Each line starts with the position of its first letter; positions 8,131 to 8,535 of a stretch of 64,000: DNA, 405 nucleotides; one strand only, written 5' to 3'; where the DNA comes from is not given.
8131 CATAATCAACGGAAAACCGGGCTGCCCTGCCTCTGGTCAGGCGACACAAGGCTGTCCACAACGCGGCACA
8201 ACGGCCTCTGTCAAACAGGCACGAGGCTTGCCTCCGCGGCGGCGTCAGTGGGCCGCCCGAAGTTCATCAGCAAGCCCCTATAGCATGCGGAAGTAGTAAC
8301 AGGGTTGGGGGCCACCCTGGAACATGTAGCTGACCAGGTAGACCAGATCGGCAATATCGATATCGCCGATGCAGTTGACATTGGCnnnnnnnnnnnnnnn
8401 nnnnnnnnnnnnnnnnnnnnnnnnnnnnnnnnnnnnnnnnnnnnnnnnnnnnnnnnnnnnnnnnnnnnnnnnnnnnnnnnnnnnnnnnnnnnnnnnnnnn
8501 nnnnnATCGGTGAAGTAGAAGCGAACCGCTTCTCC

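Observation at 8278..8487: Same twin dockerin-like tail on two unrelated secreted proteins 54 kb apart, with near-identical DNA cores and no cohesin in sight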

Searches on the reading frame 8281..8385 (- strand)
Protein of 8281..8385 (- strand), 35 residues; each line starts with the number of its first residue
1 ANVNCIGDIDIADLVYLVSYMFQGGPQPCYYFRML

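Call 32: find_related_loci(query=A2, collection=genome_contigs, flank=6000)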
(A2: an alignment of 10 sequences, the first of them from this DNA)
Query A2 (35 aa) in genome_contigs; peptide patterns used: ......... (x = any residue, [..] = any of these).
393 stretches matched a pattern; 382 encode a relative of the query (tblastn E <= 1e-3); the best 80 are kept; 79 distinct loci.
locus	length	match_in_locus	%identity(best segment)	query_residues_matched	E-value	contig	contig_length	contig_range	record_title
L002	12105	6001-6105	71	1-35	9e-15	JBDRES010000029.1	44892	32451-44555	MAG: bacterium isolate MEGAHIT-group-1.326 k141_1972808, whole genome shotgun sequence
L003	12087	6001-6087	72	1-29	3e-11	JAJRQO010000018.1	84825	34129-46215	MAG: Candidatus Zixiibacteriota bacterium isolate Dive100_bin10.64 k141_515827, whole genome shotgun sequence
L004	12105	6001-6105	54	1-35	6e-11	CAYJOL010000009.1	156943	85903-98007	MAG TPA_asm: uncultured Ignavibacteriales bacterium isolate ERP124720_co1_93 genome assembly, contig: NODE_125_length_15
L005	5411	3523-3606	71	1-28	1e-10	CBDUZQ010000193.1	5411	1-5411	MAG TPA_asm: uncultured bacterium isolate SRR22302363_binner12_Refined_60 genome assembly, contig: ERZ25749332.13353, wh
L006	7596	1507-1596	73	2-31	1e-10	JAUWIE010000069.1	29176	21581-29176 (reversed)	MAG: Thermoplasmatota archaeon isolate CSMAG_2286 CSMAG_2286_k141_1338556_length_29176_cov_10.0000, whole genome shotgun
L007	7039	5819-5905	72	1-29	2e-10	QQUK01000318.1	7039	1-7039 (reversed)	MAG: Calditrichaeota bacterium isolate CLD4 2616, whole genome shotgun sequence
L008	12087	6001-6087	69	1-29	3e-10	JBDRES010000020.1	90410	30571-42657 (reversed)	MAG: bacterium isolate MEGAHIT-group-1.326 k141_8116698, whole genome shotgun sequence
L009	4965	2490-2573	75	1-28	4e-10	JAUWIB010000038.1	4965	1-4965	MAG: bacterium isolate CSMAG_2283 CSMAG_2283_k141_66755_length_4965_cov_12.9453, whole genome shotgun sequence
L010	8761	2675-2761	69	1-29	4e-10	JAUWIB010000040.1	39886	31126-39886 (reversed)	MAG: bacterium isolate CSMAG_2283 CSMAG_2283_k141_1927660_length_39886_cov_12.9867, whole genome shotgun sequence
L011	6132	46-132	69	1-29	6e-10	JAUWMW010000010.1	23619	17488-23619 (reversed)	MAG: bacterium isolate CSMAG_2408 CSMAG_2408_k141_208035_length_23619_cov_40.2644, whole genome shotgun sequence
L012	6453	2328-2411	71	1-28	8e-10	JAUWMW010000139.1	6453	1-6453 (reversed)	MAG: bacterium isolate CSMAG_2408 CSMAG_2408_k141_268992_length_6453_cov_42.3779, whole genome shotgun sequence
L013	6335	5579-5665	69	1-29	8e-10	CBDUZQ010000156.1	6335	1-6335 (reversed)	MAG TPA_asm: uncultured bacterium isolate SRR22302363_binner12_Refined_60 genome assembly, contig: ERZ25749332.9806, who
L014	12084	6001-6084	71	1-28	8e-10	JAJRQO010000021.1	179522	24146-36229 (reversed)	MAG: Candidatus Zixiibacteriota bacterium isolate Dive100_bin10.64 k141_586510, whole genome shotgun sequence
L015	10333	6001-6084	68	1-28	7e-10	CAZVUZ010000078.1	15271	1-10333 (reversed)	MAG TPA_asm: uncultured Ignavibacteriales bacterium isolate binchicken_co42_518 genome assembly, contig: NODE_5600_lengt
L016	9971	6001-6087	69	1-29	2e-9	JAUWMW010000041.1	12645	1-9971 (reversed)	MAG: bacterium isolate CSMAG_2408 CSMAG_2408_k141_35131_length_12645_cov_47.9208, whole genome shotgun sequence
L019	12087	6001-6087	69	1-29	3e-9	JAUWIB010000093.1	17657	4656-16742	MAG: bacterium isolate CSMAG_2283 CSMAG_2283_k141_1627678_length_17657_cov_34.9146, whole genome shotgun sequence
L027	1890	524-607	71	1-28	5e-9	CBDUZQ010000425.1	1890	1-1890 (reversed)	MAG TPA_asm: uncultured bacterium isolate SRR22302363_binner12_Refined_60 genome assembly, contig: ERZ25749332.100716, w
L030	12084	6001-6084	75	2-29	7e-9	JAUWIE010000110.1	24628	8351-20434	MAG: Thermoplasmatota archaeon isolate CSMAG_2286 CSMAG_2286_k141_610695_length_24628_cov_10.0000, whole genome shotgun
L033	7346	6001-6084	71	1-28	9e-9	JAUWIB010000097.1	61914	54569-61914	MAG: bacterium isolate CSMAG_2283 CSMAG_2283_k141_979010_length_61914_cov_11.9961, whole genome shotgun sequence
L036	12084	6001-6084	64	1-28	1e-8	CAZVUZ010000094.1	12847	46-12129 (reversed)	MAG TPA_asm: uncultured Ignavibacteriales bacterium isolate binchicken_co42_518 genome assembly, contig: NODE_7494_lengt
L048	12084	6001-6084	68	1-28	3e-8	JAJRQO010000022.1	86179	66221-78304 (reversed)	MAG: Candidatus Zixiibacteriota bacterium isolate Dive100_bin10.64 k141_649108, whole genome shotgun sequence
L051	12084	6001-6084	68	1-28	3e-8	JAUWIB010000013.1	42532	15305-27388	MAG: bacterium isolate CSMAG_2283 CSMAG_2283_k141_1923766_length_42532_cov_11.9886, whole genome shotgun sequence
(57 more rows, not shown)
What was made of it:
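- There are several carriers per genome: 79 loci fall in 15 MAGs (call 32).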

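Call 41: search_protein_families(library=pfam, alignment_id=A3, max_evalue=0.001)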
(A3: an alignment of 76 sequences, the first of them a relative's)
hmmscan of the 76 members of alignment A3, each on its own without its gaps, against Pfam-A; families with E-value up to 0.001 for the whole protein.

A. member 1, L002:3382-6105:+ (908 aa): 1 family
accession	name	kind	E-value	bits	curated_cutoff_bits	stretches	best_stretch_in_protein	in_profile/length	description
PF00082.27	Peptidase_S8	-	1.7e-20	73.9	21.8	1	211-476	5-273/288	Subtilase family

B. families by the number of members that match (of 76 scanned): 56 families (the first 25 are shown)
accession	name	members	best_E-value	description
PF00404.24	Dockerin_1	12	4.9e-18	Dockerin type I domain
PF18911.6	PKD_4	9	2e-13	PKD domain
PF00801.26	PKD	9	1e-08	PKD domain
PF00082.27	Peptidase_S8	8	1e-39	Subtilase family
PF02412.23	TSP_3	8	6.3e-30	Thrombospondin type 3 repeat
PF01364.23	Peptidase_C25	6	1.2e-49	Peptidase family C25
PF25470.1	DUF7901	5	5.5e-49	Domain of unknown function (DUF7901)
PF08126.16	Propeptide_C25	5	5.3e-15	Propeptide_C25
PF13517.12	FG-GAP_3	4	1.3e-63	FG-GAP-like repeat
PF01839.29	FG-GAP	4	9.6e-30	FG-GAP repeat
PF25788.1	Ig_Rha78A_N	3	2.8e-13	Rha78A-like, N-terminal immunoglobulin domain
PF21347.3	DUF3108_like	3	4.3e-07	DUF3108-like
PF01640.23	Peptidase_C10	2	1.8e-45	Peptidase C10 family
PF18962.6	Por_Secre_tail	2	8.2e-10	Secretion system C-terminal sorting domain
PF17963.7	Big_9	2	1.5e-08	Bacterial Ig domain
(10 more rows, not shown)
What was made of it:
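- Closest known: Type I dockerin modules of cellulosomal enzymes. Different: Carriers are mostly peptidases and adhesin-like proteins rather than glycoside hydrolases (call 41).
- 12 of 76 relatives reach Pfam Dockerin_1 (call 41). Carriers: Peptidase_S8 (8), C25 (6), C10 (2), C1, M28, PKD, TSP_3, FG-GAP and DUF7901 (call 41). C25 gingipain-like peptidases, which use T9SS CTDs in Porphyromonas (established knowledge), carry the tail here (call 41).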

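Call 52: search_protein_families(library=pfam, proteins=[L033:2740-6747:+, L036:4375-6738:+, L048:262-3870:+, L051:9751-11568:-, L027:281-1147:+, L030:5740-6516:+, L019:7655-12085:+], max_evalue=1)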
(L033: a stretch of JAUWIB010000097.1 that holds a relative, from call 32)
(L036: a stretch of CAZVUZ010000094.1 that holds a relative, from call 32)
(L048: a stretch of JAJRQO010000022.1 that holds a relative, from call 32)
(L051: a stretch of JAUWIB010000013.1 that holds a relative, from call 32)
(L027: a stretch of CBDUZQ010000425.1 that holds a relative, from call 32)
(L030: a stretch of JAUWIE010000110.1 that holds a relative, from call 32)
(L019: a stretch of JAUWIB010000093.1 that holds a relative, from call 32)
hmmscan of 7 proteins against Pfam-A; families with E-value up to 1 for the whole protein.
L033:2740-6747:+ (1336 aa): 16 families
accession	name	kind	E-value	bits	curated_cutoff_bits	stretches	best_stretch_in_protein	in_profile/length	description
PF17210.9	SdrD_B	-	5.2e-31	107.6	29.7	3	777-846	3-74/112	SdrD B-like domain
PF13620.12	CarboxypepD_reg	-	7.1e-15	55.6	32.3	3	517-559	14-53/82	Carboxypeptidase regulatory-like domain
PF17802.7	SpaA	-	7e-09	36.2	23.1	1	516-561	15-59/91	Prealbumin-like fold domain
PF00404.24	Dockerin_1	-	4.2e-08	33.7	22.9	1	1055-1107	2-55/57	Dockerin type I domain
PF18962.6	Por_Secre_tail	-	4.9e-06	27.2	27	1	1253-1333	2-74/75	Secretion system C-terminal sorting domain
PF13860.13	FlgD_ig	-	5.6e-06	26.7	27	1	1261-1320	10-72/79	FlgD Ig-like domain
PF13585.12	CHU_C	-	0.00035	21.1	27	1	1269-1323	25-72/86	CHU_C Type IX secretion signal domain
PF00775.27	Dioxygenase_C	-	0.00086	19.2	27.3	0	537-600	77-146/182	Dioxygenase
PF23193.1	NOMO_3rd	-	0.0022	18.5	27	0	527-561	51-85/120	NOMO third transthyretin-like domain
PF22904.2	NOMO1-like_2nd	-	0.005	17.4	27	0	536-565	36-65/90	BOS complex subunit NOMO1-like, second beta sandwich domain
PF13202.12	EF-hand_5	-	0.015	15.2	25.9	1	1087-1101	7-21/25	EF hand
PF13715.12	CarbopepD_reg_2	-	0.019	15.4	32.2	0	536-559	26-49/88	CarboxypepD_reg-like domain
PF13405.12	EF-hand_6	-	0.036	14.3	25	0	1088-1105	9-26/30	EF-hand domain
PF13499.12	EF-hand_7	-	0.037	14.8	30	1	1056-1104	12-65/67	EF-hand domain pair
PF00036.39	EF-hand_1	-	0.061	13.3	25.4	1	1086-1104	7-25/29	EF hand domain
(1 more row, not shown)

L036:4375-6738:+ (788 aa): 8 families
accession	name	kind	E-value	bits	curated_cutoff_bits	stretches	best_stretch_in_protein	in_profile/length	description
PF18962.6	Por_Secre_tail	-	8.2e-10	39.3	27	1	710-785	2-74/75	Secretion system C-terminal sorting domain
PF00404.24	Dockerin_1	-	1.4e-06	28.8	22.9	1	510-559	2-52/57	Dockerin type I domain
PF13499.12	EF-hand_7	-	0.0074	17.1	30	1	511-559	12-65/67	EF-hand domain pair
PF13585.12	CHU_C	-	0.02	15.5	27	1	724-775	23-72/86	CHU_C Type IX secretion signal domain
PF00036.39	EF-hand_1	-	0.025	14.6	25.4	0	541-560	7-26/29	EF hand domain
PF07705.17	CARDB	-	0.027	15.1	22.7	1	201-246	7-51/101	CARDB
PF13202.12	EF-hand_5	-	0.059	13.3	25.9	0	542-558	7-23/25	EF hand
PF13860.13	FlgD_ig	-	0.061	13.7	27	1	726-778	21-78/79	FlgD Ig-like domain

L048:262-3870:+ (1203 aa): 5 families
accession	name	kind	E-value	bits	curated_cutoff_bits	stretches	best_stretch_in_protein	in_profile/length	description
PF13860.13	FlgD_ig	-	4.6e-10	39.8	27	1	1129-1191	13-76/79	FlgD Ig-like domain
PF02412.23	TSP_3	-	4.6e-08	33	25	2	539-560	15-36/36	Thrombospondin type 3 repeat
PF18962.6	Por_Secre_tail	-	4.1e-07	30.6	27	1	1120-1200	2-74/75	Secretion system C-terminal sorting domain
PF13585.12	CHU_C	-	0.00047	20.7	27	1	1129-1196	19-79/86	CHU_C Type IX secretion signal domain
PF05935.17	Arylsulfotrans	-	0.0034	16.9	24.2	1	817-906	30-111/374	Arylsulfotransferase (ASST)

L051:9751-11568:- (606 aa): 6 families
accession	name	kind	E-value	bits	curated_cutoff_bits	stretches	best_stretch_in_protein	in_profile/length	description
PF18962.6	Por_Secre_tail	-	1.1e-07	32.5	27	1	528-602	2-73/75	Secretion system C-terminal sorting domain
PF02018.23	CBM_4_9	-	3.3e-05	24.7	25.9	1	23-103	1-77/136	Carbohydrate binding domain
PF00404.24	Dockerin_1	-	4.1e-05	24.1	22.9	1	327-382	1-56/57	Dockerin type I domain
PF13860.13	FlgD_ig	-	0.00021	21.7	27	1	544-589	20-71/79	FlgD Ig-like domain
PF13585.12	CHU_C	-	0.0092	16.5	27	1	545-593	26-72/86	CHU_C Type IX secretion signal domain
PF00810.23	ER_lumen_recept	-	0.065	14.5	25.6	1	81-191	3-107/143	ER lumen protein retaining receptor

L027:281-1147:+ (289 aa): 8 families
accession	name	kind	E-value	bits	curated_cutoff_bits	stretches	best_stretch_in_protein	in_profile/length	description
PF21347.3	DUF3108_like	-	4.3e-07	30.4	27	1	225-266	140-187/199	DUF3108-like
PF00404.24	Dockerin_1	-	0.00052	20.6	22.9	1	55-101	8-55/57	Dockerin type I domain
PF13202.12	EF-hand_5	-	0.0011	18.8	25.9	1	78-95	4-21/25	EF hand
PF00036.39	EF-hand_1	-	0.0076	16.2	25.4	1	79-98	6-25/29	EF hand domain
PF11306.15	DUF3108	-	0.061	13.6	26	1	209-256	141-186/209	Protein of unknown function (DUF3108)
PF13517.12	FG-GAP_3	-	0.2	12.7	26.9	0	63-92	30-59/61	FG-GAP-like repeat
PF13405.12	EF-hand_6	-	0.27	11.6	25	1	78-99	5-26/30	EF-hand domain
PF13499.12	EF-hand_7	-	0.29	11.9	30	1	78-98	7-28/67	EF-hand domain pair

L030:5740-6516:+ (259 aa): 0 families

L019:7655-12085:+ (1477 aa): 3 families
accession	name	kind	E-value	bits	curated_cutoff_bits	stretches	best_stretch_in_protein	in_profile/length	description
PF25470.1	DUF7901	-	6.4e-45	154.1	24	1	32-213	1-193/205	Domain of unknown function (DUF7901)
PF00404.24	Dockerin_1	-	1.2e-08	35.5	22.9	1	1050-1104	1-56/57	Dockerin type I domain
PF13499.12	EF-hand_7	-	0.024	15.4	30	0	1052-1100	12-65/67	EF-hand domain pair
